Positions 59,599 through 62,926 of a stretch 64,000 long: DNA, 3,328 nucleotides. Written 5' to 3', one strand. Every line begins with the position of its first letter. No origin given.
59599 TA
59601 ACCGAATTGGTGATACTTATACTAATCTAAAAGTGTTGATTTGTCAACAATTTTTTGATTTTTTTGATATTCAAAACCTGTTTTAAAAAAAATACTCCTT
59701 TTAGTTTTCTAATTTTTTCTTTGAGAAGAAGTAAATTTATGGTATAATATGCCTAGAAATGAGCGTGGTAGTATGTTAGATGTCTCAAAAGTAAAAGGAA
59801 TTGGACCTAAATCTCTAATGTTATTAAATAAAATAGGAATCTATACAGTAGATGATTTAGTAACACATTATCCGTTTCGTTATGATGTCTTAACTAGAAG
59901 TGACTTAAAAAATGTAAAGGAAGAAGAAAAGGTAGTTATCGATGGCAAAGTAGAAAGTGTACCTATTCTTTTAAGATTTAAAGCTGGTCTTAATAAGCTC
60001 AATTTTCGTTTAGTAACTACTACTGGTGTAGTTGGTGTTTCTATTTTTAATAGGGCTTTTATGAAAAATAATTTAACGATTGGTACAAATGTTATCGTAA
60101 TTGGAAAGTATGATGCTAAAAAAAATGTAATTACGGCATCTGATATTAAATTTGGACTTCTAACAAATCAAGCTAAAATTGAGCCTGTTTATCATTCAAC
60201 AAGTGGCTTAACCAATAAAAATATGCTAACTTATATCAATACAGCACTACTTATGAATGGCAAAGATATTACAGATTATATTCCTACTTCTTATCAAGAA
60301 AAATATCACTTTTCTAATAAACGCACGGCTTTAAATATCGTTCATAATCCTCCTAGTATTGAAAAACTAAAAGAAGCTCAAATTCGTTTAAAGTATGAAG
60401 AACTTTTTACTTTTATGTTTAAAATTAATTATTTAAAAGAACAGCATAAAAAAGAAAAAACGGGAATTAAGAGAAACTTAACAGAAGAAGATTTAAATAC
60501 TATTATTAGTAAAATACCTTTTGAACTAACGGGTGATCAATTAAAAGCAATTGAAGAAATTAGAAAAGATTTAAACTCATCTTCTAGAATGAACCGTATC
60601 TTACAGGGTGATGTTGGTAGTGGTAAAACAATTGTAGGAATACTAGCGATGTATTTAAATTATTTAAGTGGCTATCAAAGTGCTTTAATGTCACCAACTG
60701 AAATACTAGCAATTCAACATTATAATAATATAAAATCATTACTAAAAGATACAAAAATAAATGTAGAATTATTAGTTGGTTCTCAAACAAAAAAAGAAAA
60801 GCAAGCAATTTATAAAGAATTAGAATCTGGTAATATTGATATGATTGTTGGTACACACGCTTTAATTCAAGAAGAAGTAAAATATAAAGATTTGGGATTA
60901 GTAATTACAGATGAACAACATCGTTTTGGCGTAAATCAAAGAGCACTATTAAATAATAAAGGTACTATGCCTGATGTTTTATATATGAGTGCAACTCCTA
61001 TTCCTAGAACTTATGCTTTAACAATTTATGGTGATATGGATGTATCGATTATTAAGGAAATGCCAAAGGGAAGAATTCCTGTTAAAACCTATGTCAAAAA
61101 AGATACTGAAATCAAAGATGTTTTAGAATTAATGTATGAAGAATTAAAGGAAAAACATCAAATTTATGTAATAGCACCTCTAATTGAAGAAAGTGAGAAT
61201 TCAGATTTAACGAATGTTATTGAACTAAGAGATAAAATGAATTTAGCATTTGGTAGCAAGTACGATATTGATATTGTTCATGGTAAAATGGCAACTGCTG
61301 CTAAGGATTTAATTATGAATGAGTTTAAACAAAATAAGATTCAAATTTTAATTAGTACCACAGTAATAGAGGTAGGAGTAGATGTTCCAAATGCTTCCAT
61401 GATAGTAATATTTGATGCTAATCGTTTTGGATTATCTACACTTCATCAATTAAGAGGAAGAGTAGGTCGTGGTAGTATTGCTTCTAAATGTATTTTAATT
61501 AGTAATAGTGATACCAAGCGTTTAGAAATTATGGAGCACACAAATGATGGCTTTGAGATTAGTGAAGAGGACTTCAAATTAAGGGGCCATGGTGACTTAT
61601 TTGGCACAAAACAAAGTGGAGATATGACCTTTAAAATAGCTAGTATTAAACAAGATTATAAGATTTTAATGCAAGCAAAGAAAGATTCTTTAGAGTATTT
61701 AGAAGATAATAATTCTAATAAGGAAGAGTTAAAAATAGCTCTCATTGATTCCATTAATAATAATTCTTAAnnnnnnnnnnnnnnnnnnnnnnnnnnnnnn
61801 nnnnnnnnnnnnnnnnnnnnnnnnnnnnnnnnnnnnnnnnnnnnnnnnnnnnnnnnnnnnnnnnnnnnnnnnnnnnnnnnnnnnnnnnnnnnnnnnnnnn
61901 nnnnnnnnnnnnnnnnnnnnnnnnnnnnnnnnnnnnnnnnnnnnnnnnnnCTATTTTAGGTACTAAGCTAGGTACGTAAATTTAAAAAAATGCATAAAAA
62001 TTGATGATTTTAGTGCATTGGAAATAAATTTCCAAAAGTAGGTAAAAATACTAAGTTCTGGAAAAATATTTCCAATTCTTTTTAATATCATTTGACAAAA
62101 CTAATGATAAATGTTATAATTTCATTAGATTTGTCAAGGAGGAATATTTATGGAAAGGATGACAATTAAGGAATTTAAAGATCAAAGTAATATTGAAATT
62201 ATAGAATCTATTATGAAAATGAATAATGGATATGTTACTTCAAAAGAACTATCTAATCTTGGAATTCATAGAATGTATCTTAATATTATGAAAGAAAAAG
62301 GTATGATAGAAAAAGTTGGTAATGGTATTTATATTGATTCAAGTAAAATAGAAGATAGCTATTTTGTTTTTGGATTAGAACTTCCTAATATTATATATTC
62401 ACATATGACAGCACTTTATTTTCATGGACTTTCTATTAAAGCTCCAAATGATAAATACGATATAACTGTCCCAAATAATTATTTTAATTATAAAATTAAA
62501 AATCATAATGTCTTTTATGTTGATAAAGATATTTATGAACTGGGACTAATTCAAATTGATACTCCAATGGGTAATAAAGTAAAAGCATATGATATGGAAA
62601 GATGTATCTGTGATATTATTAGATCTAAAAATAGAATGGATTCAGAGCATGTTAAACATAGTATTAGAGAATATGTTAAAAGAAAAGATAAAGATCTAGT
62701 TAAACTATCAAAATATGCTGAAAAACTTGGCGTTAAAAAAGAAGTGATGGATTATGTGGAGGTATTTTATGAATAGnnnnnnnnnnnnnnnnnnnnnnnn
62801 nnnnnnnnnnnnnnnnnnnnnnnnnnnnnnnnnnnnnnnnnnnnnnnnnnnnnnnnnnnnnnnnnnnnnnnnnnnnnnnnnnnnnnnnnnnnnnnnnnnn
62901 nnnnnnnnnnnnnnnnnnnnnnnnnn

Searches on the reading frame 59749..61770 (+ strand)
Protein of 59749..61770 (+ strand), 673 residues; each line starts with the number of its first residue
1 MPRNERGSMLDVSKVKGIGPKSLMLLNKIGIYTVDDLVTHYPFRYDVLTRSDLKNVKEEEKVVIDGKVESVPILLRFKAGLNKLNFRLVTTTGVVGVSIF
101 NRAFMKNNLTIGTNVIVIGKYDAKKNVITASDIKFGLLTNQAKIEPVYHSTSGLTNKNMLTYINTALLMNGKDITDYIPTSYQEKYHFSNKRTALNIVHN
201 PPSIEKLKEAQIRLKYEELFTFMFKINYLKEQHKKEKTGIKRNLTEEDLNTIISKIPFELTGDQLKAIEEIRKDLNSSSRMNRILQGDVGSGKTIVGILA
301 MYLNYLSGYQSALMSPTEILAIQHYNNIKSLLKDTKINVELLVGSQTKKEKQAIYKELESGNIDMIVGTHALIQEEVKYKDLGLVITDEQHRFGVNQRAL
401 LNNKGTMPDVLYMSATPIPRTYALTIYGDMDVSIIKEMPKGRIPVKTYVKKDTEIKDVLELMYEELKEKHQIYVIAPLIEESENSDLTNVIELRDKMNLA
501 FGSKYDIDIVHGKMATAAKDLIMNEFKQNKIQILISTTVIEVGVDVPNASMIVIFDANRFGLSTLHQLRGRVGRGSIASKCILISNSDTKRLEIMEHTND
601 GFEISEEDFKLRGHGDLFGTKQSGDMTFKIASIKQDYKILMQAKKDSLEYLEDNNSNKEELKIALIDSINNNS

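Call 32: search_protein_families(library=pfam, proteins=[window:59749-61770:+], max_evalue=0.0001)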
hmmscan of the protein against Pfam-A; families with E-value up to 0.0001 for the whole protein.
window:59749-61770:+ (673 aa): 6 families
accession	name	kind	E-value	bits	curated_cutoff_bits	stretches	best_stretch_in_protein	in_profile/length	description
PF00271.37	Helicase_C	-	5.3e-25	88.3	23.5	1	458-574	6-108/110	Helicase conserved C-terminal domain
PF00270.35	DEAD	-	1.9e-24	86.8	26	1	263-421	3-163/167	DEAD/DEAH box helicase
PF19833.4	RecG_dom3_C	-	6.6e-13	49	26.8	1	598-657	1-61/87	ATP-dependent DNA helicase RecG, domain 3, C-terminal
PF04851.21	ResIII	-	2.9e-11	44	22.5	1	259-417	3-162/164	Type III restriction enzyme, res subunit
PF17191.10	RecG_wedge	-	1.6e-10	41.2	23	1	14-164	4-156/162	RecG wedge domain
PF07517.20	SecA_DEAD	-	1.2e-05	25.1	24.6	1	284-356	94-166/290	SecA DEAD-like domain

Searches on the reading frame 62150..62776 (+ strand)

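Call 32: search_protein_families(library=pfam, proteins=[window:62150-62776:+], max_evalue=0.0001)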
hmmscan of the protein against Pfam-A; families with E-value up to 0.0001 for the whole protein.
window:62150-62776:+ (208 aa): 1 family
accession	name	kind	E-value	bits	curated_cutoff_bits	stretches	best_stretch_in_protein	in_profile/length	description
PF13338.12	AbiEi_4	-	5.8e-05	23.6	25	1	25-61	10-46/49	Transcriptional regulator, AbiEi antitoxin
